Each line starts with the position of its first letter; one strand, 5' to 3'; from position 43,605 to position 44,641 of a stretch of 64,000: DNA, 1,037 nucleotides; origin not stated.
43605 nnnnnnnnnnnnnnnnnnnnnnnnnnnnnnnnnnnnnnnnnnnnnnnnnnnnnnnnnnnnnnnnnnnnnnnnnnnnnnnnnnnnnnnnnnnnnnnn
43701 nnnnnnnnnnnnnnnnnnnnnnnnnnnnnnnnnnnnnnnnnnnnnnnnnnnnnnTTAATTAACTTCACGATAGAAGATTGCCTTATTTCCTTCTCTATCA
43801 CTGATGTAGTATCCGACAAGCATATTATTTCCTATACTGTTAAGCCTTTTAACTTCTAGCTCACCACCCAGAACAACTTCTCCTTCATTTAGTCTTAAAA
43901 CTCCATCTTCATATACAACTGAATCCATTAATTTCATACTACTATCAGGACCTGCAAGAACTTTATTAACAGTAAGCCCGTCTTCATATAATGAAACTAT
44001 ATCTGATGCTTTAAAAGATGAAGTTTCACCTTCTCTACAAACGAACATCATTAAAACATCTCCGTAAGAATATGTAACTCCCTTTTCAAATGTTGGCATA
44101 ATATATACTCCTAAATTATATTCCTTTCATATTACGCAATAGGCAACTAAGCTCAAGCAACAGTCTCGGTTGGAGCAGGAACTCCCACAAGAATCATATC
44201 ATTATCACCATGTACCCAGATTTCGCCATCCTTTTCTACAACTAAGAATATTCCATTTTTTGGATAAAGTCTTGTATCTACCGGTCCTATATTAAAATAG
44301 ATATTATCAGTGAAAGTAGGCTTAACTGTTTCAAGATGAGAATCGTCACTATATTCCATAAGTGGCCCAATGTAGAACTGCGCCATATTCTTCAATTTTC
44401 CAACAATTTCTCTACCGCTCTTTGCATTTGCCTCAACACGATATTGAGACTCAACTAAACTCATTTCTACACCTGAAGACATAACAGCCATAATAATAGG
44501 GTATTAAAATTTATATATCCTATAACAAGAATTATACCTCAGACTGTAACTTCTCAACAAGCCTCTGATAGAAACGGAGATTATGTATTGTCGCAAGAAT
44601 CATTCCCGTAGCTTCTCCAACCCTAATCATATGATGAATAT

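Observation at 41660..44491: Duplicated two-gene cassette of four paralogous small proteins flanking an MFS transporter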

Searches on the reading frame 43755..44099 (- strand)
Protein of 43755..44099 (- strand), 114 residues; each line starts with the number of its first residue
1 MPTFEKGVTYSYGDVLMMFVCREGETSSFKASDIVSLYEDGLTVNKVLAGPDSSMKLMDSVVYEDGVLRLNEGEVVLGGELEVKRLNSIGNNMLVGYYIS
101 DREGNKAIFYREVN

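Call 4: search_protein_families(library=pfam, proteins=[window:43755-44099:-], max_evalue=1)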
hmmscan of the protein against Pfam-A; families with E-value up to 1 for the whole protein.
window:43755-44099:- (114 aa): 0 families

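Call 5: search_protein_families(library=ncbifam, proteins=[window:43755-44099:-], max_evalue=1)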
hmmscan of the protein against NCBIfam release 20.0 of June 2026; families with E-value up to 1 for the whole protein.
window:43755-44099:- (114 aa): 1 family
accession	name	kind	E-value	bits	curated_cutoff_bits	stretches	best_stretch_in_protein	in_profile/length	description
NF010694.0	PRK14094.1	equivalog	0.0045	16.7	104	1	93-111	21-39/50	photosystem II reaction center protein PsbM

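Call 18: find_homologous_proteins(query=window:43755-44099:-, max_evalue=10)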
Query window:43755-44099:- (114 aa): 1 proteins with E <= 10 among 2 candidates.
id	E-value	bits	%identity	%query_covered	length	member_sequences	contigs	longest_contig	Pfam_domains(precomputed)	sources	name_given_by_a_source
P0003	3.0e-67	242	100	100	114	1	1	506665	-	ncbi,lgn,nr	ncbi:hypothetical protein HYV12_03755 [Candidatus Dojkabacteria bacterium]|nr:hypothetical protein [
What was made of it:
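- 43755..44099 (-): C: 114-aa acidic soluble orphan protein, second gene of the pair. AGGAG Shine-Dalgarno sequence 9 nt upstream. Its 3' end overlaps the converging MFS gene by 4 nt. Only a self hit (call 18).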

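Call 58: search_protein_families(library=phrogs, proteins=[window:43755-44099:-], max_evalue=1)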
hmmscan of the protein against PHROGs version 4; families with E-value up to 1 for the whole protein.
window:43755-44099:- (114 aa): 1 family
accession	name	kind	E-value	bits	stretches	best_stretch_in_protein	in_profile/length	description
phrog_34935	-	unknown function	0.14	13.4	1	7-28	26-47/76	-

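Call 59: search_protein_families(library=padloc, proteins=[window:43755-44099:-], max_evalue=1)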
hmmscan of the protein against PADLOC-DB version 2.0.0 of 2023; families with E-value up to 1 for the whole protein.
window:43755-44099:- (114 aa): 0 families

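Call 60: search_solved_structures(query=window:43755-44099:-, max_evalue=10)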
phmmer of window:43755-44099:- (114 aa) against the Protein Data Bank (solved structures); distinct sequences matched with E-value up to 10: 1.
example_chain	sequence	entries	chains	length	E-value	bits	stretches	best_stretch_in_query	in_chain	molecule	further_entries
1t4m_A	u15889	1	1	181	0.68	13.6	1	6-106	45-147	LIPASE A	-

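Call 63: predict_structure(protein=window:43755-44099:-)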
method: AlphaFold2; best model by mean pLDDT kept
length: 114 residues; sequences in the alignment: 1
mean_pLDDT: 64.5   pTM: 0.55
mean pLDDT of the five models: 64.5, 53.4, 48.9, 40.7, 37.2
residues with pLDDT >= 90: 0; 70-90: 39; 50-70: 65; < 50: 10
segments of 3 or more residues with pLDDT < 50: 21-24, 41-43
pLDDT, mean of each block of 10 residues (from residue 1): 70 66 50 52 61 73 67 67 65 66 74 60
secondary structure, 60 per line:
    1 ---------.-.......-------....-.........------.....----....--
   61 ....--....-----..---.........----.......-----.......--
elements in order: H12-18 E26-29 H31-39 E46-50 E55-58 E61-64 E67-70 E81-89 E94-100 E106-112
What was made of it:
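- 43755..44099 (-): The AlphaFold2 single-sequence model is mostly beta, with pLDDT 64.5 and pTM 0.55 (call 63).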

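Call 66: fold_search(model_id=the predicted structure, library=pdb)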
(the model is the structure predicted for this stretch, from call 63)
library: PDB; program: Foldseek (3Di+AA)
matches with E <= 10: 828; with E <= 0.001: 0
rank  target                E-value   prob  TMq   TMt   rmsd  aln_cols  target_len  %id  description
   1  7fwi_B                3.1e-01  0.11  0.20  0.18  13.5        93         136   11  Crystal Structure of human FABP5 in complex with 2-(indole-1-carbonylamino)benzoic acid, i.e. SMILES c12N(C(=O)Nc3c(cc (released 2023-06-14)
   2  6xu9                  3.2e-01  0.14  0.21  0.18   8.9        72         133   15  Human myelin protein P2 mutant K3N (released 2020-04-08)
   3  7fyw_A                3.2e-01  0.12  0.21  0.18  13.6        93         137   11  Crystal Structure of apo mouse FABP5, twinned in P21 with beta=90deg (released 2023-06-14)
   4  4a1h_A                4.3e-01  0.13  0.21  0.18   8.9        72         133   15  Human myelin P2 protein, K45S mutant (released 2012-09-26)
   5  4d6b                  4.5e-01  0.12  0.21  0.18   8.9        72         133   17  Human myelin protein P2, mutant P38G (released 2015-05-20)
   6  7fwi_A                4.5e-01  0.09  0.20  0.18  13.4        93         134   11  Crystal Structure of human FABP5 in complex with 2-(indole-1-carbonylamino)benzoic acid, i.e. SMILES c12N(C(=O)Nc3c(cc (released 2023-06-14)
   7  2jkf                  5.0e-01  0.13  0.25  0.17  14.2       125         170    8  Plasmodium falciparum profilin (released 2008-09-23)
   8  5hz9_F                5.0e-01  0.11  0.19  0.17   9.0        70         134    8  human FABP3 in complex with 6-Chloro-2-methyl-4-phenyl-quinoline-3-carboxylic acid (released 2016-12-14)
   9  7fy1                  5.3e-01  0.12  0.22  0.19  12.3        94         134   14  Crystal Structure of apo human FABP9 (released 2023-06-14)
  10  6xua                  5.3e-01  0.09  0.19  0.17   9.2        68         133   12  Human myelin protein P2 mutant K21Q (released 2020-04-08)
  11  9etg_B                5.3e-01  0.06  0.20  0.19  13.9       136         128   11  Crystal structure of recombinant chicken liver Bile Acid Binding Protein (cL-BABP) in complex with CA-M11 (released 2024-10-09)
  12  1o8v                  5.6e-01  0.14  0.21  0.19   8.4        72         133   14  The crystal structure of Echinococcus granulosus fatty-acid-binding protein 1 (released 2003-06-19)
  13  4azn_A                5.6e-01  0.08  0.19  0.17  13.4        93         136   12  Murine epidermal fatty acid-binding protein (FABP5), apo form, poly- his tag-mediated crystal packing (released 2013-08-07)
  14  4lkt_C                6.2e-01  0.12  0.23  0.20  13.6        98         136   13  Crystal Structure of Human Epidermal Fatty Acid Binding Protein (FABP5) in Complex with Linoleic Acid (released 2014-03-26)
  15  4azo                  6.2e-01  0.11  0.22  0.19  13.6        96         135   12  Murine epidermal fatty acid-binding protein (FABP5), apo form, poly- his tag removed (released 2013-08-07)
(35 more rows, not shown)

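Call 72: fold_search(model_id=the predicted structure, library=viral)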
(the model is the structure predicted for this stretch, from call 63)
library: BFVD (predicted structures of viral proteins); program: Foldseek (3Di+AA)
matches with E <= 10: 688; with E <= 0.001: 0
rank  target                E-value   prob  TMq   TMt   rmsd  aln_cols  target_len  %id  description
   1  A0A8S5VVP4            1.8e-01  0.11  0.22  0.18  16.2       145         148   12  (no name in the UniProt tables at hand)
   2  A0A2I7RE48            2.5e-01  0.33  0.35  0.25  10.9       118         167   12  (no name in the UniProt tables at hand)
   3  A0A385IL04            2.7e-01  0.57  0.34  0.30   7.4       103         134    7  (no name in the UniProt tables at hand)
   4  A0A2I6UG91            2.7e-01  0.13  0.19  0.23  13.0       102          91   10  Uncharacterized protein [Salinibacter phage M8CC-19]
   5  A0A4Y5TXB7            3.0e-01  0.30  0.25  0.29   6.8        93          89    8  Uncharacterized protein [Vibrio phage VAP7]
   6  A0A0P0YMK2            3.0e-01  0.14  0.21  0.22  10.1       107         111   12  (no name in the UniProt tables at hand)
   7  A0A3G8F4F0            3.2e-01  0.69  0.47  0.22   9.3       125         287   10  (no name in the UniProt tables at hand)
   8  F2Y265                3.5e-01  0.11  0.22  0.04  11.5       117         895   12  (no name in the UniProt tables at hand)
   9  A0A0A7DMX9            3.7e-01  0.13  0.20  0.20   8.0       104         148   12  Uncharacterized protein [Lactobacillus phage Ldl1]
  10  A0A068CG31            3.9e-01  0.82  0.48  0.53   3.9       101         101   12  Uncharacterized protein [Listeria phage LMTA-57]
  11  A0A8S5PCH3            4.2e-01  0.28  0.23  0.33   8.6        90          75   13  Uncharacterized protein [Siphoviridae sp. ctmpG14]
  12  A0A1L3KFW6            4.2e-01  0.23  0.29  0.25  11.0       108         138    8  (no name in the UniProt tables at hand)
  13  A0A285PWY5            4.4e-01  0.16  0.25  0.18  12.6       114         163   10  Uncharacterized protein [Cedratvirus lausannensis]
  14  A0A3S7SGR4            4.4e-01  0.14  0.23  0.21   9.8       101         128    8  (no name in the UniProt tables at hand)
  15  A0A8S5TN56            4.6e-01  0.28  0.30  0.30   9.5        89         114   12  TFIIB Transcription factor zinc-finger [Siphoviridae sp. ctFH16]
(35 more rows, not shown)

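Call 82: search_dna_similar(query=window:43755-44099:-, collection=phages, mode=protein, max_evalue=0.1, max_rows=5)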
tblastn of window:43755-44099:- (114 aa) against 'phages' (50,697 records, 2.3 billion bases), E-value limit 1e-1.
No match.

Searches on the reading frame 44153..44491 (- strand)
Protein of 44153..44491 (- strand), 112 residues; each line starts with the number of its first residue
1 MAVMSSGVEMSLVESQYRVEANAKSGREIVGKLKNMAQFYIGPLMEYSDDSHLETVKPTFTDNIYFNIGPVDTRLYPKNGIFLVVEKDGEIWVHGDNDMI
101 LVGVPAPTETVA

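Call 4: search_protein_families(library=pfam, proteins=[window:44153-44491:-], max_evalue=1)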
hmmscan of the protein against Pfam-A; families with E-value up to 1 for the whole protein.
window:44153-44491:- (112 aa): 0 families

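Call 5: search_protein_families(library=ncbifam, proteins=[window:44153-44491:-], max_evalue=1)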
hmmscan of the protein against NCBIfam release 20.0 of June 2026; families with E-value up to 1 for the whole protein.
window:44153-44491:- (112 aa): 1 family
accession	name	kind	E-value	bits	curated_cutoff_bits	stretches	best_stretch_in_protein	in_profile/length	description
TIGR00723.1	ttdB_fumA_fumB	subfamily_domain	0.12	12.4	145.15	1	16-87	26-94/169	FumA C-terminus/TtdB family hydratase beta subunit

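Call 17: find_homologous_proteins(query=window:44153-44491:-, max_evalue=10)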
Query window:44153-44491:- (112 aa): 1 proteins with E <= 10 among 4 candidates.
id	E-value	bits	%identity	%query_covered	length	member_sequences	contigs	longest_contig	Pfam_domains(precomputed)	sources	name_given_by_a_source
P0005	3.1e-66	238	100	97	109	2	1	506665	-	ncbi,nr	ncbi:hypothetical protein HYV12_03760 [Candidatus Dojkabacteria bacterium]|nr:hypothetical protein [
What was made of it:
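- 44153..44491 (-): D: 112-aa acidic soluble orphan protein, first gene of the pair just downstream of tgt. NCBI calls it 109 aa, from the second ATG. Only a self hit in 5.8e9 clusters (call 17).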

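Call 30: predict_structure(protein=window:44153-44491:-)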
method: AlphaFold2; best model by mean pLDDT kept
length: 112 residues; sequences in the alignment: 1
mean_pLDDT: 41.1   pTM: 0.29
mean pLDDT of the five models: 41.1, 37.2, 34.9, 34.2, 31.2
residues with pLDDT >= 90: 0; 70-90: 0; 50-70: 13; < 50: 99
segments of 3 or more residues with pLDDT < 50: 1-8, 10-18, 20-26, 36-48, 50-82, 84-112
pLDDT, mean of each block of 10 residues (from residue 1): 38 42 50 52 44 40 42 35 44 38 30 29
secondary structure, 60 per line:
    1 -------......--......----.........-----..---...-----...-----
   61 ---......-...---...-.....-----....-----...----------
elements in order: E8-13 E16-21 H26-34 E45-47 E53-55 E64-69 E81-85 E91-94 E100-102
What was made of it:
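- On Single paralogous protein family (A, B, C, D): AlphaFold2 without an alignment gave pLDDT 41 for D (call 30) and 64.5 for C (call 63).
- AlphaFold2 single-sequence models are poor (D, pLDDT 41) or moderate (C, pLDDT 64.5), so fold similarity could not be tested (calls 30, 63).
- Tried and rejected: AlphaFold2 of D was unusable (call 30).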

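Call 47: find_encoding_contigs(protein=window:44153-44491:-, flank=10000, max_places=6)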
Protein window:44153-44491:- (112 aa): 1 contig read that carries it; 1 place shown.
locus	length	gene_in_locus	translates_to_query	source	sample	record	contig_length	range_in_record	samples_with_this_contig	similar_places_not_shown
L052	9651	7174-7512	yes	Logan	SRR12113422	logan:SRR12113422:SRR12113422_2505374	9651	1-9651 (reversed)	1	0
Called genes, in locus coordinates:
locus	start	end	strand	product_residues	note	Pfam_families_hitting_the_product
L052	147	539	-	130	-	-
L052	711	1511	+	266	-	PF01978:TrmB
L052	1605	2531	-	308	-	PF00551:Formyl_trans_N, PF02911:Formyl_trans_C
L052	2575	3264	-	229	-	PF24038:DUF7347 (faint), PF00293:NUDIX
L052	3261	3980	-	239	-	PF05219:DREV, PF13489:Methyltransf_23, PF01209:Ubie_methyltran, PF05148:Methyltransf_8 (weak), PF13847:Methyltransf_31, PF08241:Methyltransf_11, PF08242:Methyltransf_12, PF13649:Methyltransf_25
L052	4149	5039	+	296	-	-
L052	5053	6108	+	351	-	PF02547:Queuosine_synth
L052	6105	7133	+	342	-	PF01702:TGT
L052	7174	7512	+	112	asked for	-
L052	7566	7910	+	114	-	-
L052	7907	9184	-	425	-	PF07690:MFS_1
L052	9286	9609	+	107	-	-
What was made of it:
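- Tried and rejected: The Logan contig is the same sequence and ends after B, so it offers no strain variation for dN/dS (call 47).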

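Call 58: search_protein_families(library=phrogs, proteins=[window:44153-44491:-], max_evalue=1)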
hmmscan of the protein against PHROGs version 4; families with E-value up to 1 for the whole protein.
window:44153-44491:- (112 aa): 2 families
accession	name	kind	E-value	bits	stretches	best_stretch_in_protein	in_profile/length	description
phrog_12795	-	unknown function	0.14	13.5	1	6-60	20-71/73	-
phrog_23561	-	unknown function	0.39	11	1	19-63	20-64/283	-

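Call 59: search_protein_families(library=padloc, proteins=[window:44153-44491:-], max_evalue=1)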
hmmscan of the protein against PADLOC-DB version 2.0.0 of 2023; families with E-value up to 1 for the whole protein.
window:44153-44491:- (112 aa): 0 families

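Call 79: search_solved_structures(query=window:44153-44491:-, max_evalue=1)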
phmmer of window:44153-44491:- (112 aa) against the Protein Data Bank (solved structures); distinct sequences matched with E-value up to 1: 0.

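Call 83: search_dna_similar(query=window:44153-44491:-, collection=phages, mode=protein, max_evalue=0.1, max_rows=5)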
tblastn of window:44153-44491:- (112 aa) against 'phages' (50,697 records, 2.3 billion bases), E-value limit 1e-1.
No match.
